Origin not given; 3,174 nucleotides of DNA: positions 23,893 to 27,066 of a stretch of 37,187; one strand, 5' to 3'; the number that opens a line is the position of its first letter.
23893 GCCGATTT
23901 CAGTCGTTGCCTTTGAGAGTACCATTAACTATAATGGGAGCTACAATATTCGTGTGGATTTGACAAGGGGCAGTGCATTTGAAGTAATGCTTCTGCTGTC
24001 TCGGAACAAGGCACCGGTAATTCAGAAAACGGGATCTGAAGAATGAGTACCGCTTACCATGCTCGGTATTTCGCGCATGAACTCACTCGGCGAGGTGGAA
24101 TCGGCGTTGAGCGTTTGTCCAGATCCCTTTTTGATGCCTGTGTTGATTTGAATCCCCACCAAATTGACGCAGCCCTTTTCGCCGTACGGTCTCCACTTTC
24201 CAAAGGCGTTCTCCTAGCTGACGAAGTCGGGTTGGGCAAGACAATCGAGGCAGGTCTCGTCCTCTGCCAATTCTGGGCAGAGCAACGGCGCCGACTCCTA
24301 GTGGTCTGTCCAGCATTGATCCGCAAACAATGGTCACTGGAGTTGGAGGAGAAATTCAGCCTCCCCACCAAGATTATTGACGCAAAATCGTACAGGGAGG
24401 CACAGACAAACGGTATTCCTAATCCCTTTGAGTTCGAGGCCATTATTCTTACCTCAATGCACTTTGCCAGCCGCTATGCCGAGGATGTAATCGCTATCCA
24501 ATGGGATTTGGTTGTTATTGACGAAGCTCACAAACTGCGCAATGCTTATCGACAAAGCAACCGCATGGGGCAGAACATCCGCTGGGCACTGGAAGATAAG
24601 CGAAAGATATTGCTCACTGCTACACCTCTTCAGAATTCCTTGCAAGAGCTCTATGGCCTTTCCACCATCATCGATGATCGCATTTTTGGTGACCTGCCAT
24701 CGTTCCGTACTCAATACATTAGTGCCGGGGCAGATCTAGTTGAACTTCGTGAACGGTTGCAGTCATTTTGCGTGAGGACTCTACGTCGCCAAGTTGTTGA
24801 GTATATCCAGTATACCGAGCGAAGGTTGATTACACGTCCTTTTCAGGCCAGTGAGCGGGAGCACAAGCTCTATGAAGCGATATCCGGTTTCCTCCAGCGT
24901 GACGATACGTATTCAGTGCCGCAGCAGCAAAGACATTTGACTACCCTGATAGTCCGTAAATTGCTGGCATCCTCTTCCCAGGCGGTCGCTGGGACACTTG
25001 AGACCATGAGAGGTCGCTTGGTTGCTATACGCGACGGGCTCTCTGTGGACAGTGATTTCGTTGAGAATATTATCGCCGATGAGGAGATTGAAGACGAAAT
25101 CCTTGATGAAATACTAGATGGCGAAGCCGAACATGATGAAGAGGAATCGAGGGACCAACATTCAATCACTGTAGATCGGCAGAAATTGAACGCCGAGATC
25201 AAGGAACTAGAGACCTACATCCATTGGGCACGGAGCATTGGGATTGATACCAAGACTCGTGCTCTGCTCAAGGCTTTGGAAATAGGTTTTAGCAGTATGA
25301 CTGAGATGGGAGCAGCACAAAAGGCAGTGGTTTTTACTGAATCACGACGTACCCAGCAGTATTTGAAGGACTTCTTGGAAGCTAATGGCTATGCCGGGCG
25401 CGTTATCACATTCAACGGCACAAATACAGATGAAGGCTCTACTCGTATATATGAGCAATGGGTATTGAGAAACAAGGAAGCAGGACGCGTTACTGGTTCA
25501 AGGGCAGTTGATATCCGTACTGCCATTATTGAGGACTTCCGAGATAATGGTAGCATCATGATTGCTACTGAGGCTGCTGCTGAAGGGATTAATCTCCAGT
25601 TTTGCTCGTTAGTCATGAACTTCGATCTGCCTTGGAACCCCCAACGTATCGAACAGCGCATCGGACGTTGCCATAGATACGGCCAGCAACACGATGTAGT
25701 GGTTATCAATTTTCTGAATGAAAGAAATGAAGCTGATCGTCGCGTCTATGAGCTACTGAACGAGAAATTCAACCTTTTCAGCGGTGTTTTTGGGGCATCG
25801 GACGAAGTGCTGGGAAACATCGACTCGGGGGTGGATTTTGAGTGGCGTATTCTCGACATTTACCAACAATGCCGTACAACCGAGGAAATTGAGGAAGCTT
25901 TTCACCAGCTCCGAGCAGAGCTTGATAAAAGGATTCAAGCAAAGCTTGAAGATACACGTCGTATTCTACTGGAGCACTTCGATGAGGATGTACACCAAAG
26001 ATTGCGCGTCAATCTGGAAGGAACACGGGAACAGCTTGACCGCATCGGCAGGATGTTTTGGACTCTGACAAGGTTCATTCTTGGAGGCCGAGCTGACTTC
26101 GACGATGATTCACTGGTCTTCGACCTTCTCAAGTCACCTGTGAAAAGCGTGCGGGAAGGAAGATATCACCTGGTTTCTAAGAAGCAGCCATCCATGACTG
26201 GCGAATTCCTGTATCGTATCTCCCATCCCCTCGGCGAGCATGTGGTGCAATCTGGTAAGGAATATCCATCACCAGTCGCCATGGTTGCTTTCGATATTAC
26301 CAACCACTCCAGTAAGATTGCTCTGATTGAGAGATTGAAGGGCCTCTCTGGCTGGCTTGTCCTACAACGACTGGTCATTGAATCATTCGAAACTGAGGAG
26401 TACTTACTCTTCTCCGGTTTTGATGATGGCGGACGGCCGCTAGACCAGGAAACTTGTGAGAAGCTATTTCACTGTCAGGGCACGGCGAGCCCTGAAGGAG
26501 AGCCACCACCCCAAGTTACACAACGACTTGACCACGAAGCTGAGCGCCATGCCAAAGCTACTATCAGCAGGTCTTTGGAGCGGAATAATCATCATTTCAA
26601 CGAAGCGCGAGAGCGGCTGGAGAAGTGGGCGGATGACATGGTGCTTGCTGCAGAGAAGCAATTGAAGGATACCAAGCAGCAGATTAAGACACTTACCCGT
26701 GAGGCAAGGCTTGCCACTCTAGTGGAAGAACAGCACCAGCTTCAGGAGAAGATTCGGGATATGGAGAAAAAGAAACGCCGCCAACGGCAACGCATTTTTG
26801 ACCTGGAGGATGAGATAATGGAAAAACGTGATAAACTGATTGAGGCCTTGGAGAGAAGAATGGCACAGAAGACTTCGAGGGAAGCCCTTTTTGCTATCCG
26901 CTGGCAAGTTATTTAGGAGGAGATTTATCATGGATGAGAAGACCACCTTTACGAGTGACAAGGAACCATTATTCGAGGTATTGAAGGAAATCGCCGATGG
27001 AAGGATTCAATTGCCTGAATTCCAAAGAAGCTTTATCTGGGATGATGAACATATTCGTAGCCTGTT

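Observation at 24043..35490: Five-gene coupled operon (SNF2 ATPase, DUF262/DUF1524 nuclease, long beta-class MTase, Res-like helicase-nuclease, unknown protein): candidate undescribed composite defence system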

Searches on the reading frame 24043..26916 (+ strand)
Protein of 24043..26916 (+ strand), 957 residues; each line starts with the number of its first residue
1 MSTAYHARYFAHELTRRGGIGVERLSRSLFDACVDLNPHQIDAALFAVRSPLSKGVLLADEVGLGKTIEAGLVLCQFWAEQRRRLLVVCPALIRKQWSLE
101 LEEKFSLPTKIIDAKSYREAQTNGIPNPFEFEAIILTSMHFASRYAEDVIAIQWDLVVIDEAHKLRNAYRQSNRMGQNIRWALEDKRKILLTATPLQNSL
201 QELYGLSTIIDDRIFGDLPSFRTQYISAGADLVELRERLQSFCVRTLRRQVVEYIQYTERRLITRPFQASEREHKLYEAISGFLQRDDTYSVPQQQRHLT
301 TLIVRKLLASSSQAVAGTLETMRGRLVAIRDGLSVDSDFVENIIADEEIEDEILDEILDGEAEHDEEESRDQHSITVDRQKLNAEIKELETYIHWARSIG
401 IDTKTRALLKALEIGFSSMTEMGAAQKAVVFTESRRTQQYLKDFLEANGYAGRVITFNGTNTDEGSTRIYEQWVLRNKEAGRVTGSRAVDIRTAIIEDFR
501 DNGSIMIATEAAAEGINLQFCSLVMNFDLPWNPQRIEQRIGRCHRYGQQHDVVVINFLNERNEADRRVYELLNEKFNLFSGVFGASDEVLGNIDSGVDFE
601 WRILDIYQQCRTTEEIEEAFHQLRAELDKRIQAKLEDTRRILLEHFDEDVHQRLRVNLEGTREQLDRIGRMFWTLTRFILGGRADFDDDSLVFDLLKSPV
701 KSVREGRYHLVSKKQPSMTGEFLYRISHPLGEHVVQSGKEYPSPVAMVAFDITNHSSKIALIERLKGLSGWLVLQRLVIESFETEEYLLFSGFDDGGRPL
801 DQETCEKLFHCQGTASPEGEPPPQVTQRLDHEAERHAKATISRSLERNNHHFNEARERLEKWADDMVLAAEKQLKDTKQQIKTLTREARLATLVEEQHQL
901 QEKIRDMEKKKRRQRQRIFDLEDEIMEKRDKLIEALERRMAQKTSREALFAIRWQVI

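Call 3: search_protein_families(library=pfam, proteins=[window:24043-26916:+], max_evalue=0.01)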
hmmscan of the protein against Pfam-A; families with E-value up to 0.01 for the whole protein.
window:24043-26916:+ (957 aa): 5 families
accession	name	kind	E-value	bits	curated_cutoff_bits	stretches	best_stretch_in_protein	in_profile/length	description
PF00176.29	SNF2-rel_dom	-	1.2e-33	116.9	24.9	1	53-296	17-265/290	SNF2-related domain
PF00271.37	Helicase_C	-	7.3e-20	71.7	23.5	1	440-547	5-110/110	Helicase conserved C-terminal domain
PF04851.21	ResIII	-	7.9e-09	36.1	22.5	1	36-195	4-162/164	Type III restriction enzyme, res subunit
PF00270.35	DEAD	-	4.6e-08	33.4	26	1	54-199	15-163/167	DEAD/DEAH box helicase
PF13872.12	AAA_34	-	0.0042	16.5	27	0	54-89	61-96/306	P-loop containing NTP hydrolase pore-1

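Call 4: search_protein_families(library=padloc, proteins=[window:24043-26916:+], max_evalue=0.01)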
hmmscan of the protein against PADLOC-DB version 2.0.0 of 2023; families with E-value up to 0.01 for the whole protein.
window:24043-26916:+ (957 aa): 49 families (the best 25 are shown)
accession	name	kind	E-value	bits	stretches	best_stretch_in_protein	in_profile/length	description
PDLC02619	DrmD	-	3.6e-203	675.2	1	28-656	25-643/872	DrmD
PDLC02500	BrxHI|BrxHII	-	5.1e-68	228.5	3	483-655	510-679/933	BrxHI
PDLC02621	DrmD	-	4.7e-67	225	1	30-637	116-724/1040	DrmD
PDLC02623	DrmD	-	2.1e-60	202.5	2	236-642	379-715/1040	DrmD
PDLC00659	HmaA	-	2.3e-51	172.7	1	32-593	101-657/1176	SNF2 helicase / DEAD-box helicase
PDLC02620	DrmD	-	5.1e-50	168.4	1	29-570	93-600/1060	DrmD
PDLC02504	BrxHI|BrxHII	-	5.4e-48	161.6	2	28-472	102-531/971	BrxHII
PDLC02572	DrmA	-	1.5e-45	153.6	1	30-564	113-640/1043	DrmA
PDLC02632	DrmD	-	9.1e-44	148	1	28-562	116-640/662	DrmD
PDLC02843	DpdE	-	2.2e-39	133.1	2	28-215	151-317/1091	DpdE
PDLC02840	DpdE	-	8.9e-36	121.6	2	28-215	152-322/1091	DpdE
PDLC02634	DrmD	-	1e-33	114.3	1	32-576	88-612/900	DrmD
PDLC02844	DpdE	-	1e-31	107.7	2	27-217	145-327/1074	DpdE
PDLC02633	DrmD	-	1.2e-31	107.6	1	29-557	119-640/839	DrmD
PDLC02193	PLD_Helicase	-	1.3e-28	97.7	2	358-586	625-837/905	-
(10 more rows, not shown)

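Call 7: search_protein_families(library=ncbifam, proteins=[window:24043-26916:+], max_evalue=0.01)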
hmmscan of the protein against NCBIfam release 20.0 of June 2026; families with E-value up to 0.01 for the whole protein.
window:24043-26916:+ (957 aa): 19 families
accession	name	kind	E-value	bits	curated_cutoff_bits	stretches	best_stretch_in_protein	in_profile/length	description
NF038318.1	DISARM_DrmD_b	equivalog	4e-205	683.6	950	1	28-664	22-648/868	DISARM system SNF2-like helicase DrmD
NF038317.1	DISARM_DrmD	equivalog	3.4e-84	283.9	610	1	24-951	96-1012/1021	DISARM system SNF2-like helicase DrmD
NF041062.1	DpdE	equivalog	1.4e-52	178.8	500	1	28-581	146-678/1048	protein DpdE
NF003426.0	PRK04914.1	equivalog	2.4e-49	168.4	576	2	28-224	146-345/959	RNA polymerase-associated protein RapA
NF042964.1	phospholipD_antiphage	equivalog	2.2e-42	145.4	1100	2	356-617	619-862/895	phospholipase D-like domain-containing anti-phage protein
NF058637.1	helic_SCO1167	equivalog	1.4e-26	92.9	1200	2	53-228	488-655/932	SCO1167/SCO6262 family helicase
NF053675.1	pilus_reg_Snf2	equivalog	9e-18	63.8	1100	2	55-210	605-751/1029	pilus expression-regulating Snf2 family helicase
NF041790.1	anti-phage_ZorD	equivalog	2.7e-12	45.5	1500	2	45-250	596-826/1035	type I Zorya anti-phage system protein ZorD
NF002340.1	PRK01297.1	equivalog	6e-12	45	564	1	421-561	221-356/372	ATP-dependent RNA helicase RhlB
NF003419.0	PRK04837.1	equivalog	2.5e-09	36.4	588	1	430-551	235-355/424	ATP-dependent RNA helicase RhlB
NF053711.1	RNA_heli_RhlE1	exception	1.6e-08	33.7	750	1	425-555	219-347/434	RNA helicase RhlE1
NF053631.1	RNA_helic_CshA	equivalog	2.5e-08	33.3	646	1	476-561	260-344/434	degradosome RNA helicase CshA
NF007882.0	PRK10590.1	equivalog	1.2e-07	31.1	743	1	426-553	221-346/456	ATP-dependent RNA helicase RhlE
NF008744.0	PRK11776.1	equivalog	1.3e-07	30.6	524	1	425-560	217-350/460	ATP-dependent RNA helicase DbpA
NF053636.1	DDHlcsCsdAPsy1082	equivalog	1.9e-07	30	890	1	488-556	278-347/512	DEAD/DEAH box helicase CsdA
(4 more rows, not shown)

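Call 24: search_solved_structures(query=window:24043-26916:+, max_evalue=0.001)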
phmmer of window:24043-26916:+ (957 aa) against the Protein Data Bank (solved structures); distinct sequences matched with E-value up to 0.001: 144 (the best 60 are shown).
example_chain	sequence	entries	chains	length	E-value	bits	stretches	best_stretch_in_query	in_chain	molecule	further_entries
8so8_A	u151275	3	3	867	5.2e-38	133.7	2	34-222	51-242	RNA polymerase-associated protein RapA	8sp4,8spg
4s20_K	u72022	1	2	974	7e-38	133.3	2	34-222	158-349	RNA polymerase-associated protein RapA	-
6bog_A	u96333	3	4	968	7.3e-38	133.2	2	34-222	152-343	RNA polymerase-associated protein RapA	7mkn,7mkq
7m8e_F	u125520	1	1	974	7.5e-38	133.2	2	34-222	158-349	RNA polymerase-associated protein RapA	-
8t0l_F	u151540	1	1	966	3.9e-37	130.8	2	34-222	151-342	RNA polymerase-associated protein RapA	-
5jxr_A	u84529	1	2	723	5.6e-25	90.6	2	57-252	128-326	Chromatin-remodeling complex ATPase-like protein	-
6pwf_K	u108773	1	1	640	3.5e-24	87.9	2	57-251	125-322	chromatin remodeling factor ISWI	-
1z63_A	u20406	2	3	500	7e-24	86.9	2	3-232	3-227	Helicase of the snf2/rad54 family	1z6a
6jyl_K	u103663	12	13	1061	1.3e-23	86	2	36-250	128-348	ISWI chromatin-remodeling complex ATPase ISW1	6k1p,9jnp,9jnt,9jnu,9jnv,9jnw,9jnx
7x3t_V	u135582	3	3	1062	1.3e-23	86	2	36-250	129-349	ISWI chromatin-remodeling complex ATPase ISW1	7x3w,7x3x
6iro_L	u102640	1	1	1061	1.3e-23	86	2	36-250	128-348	ISWI chromatin-remodeling complex ATPase ISW1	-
9lj2_K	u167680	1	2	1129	1.6e-23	85.8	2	36-250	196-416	ISWI chromatin-remodeling complex ATPase ISW1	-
7otq_K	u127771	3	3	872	2.4e-22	81.9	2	36-279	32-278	Chromodomain-helicase-DNA-binding protein 1-like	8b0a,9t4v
7epu_B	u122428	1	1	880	2.5e-22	81.8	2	36-279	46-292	Chromodomain-helicase-DNA-binding protein 1-like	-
7enn_K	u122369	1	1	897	2.7e-22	81.7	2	36-279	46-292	Chromodomain-helicase-DNA-binding protein 1-like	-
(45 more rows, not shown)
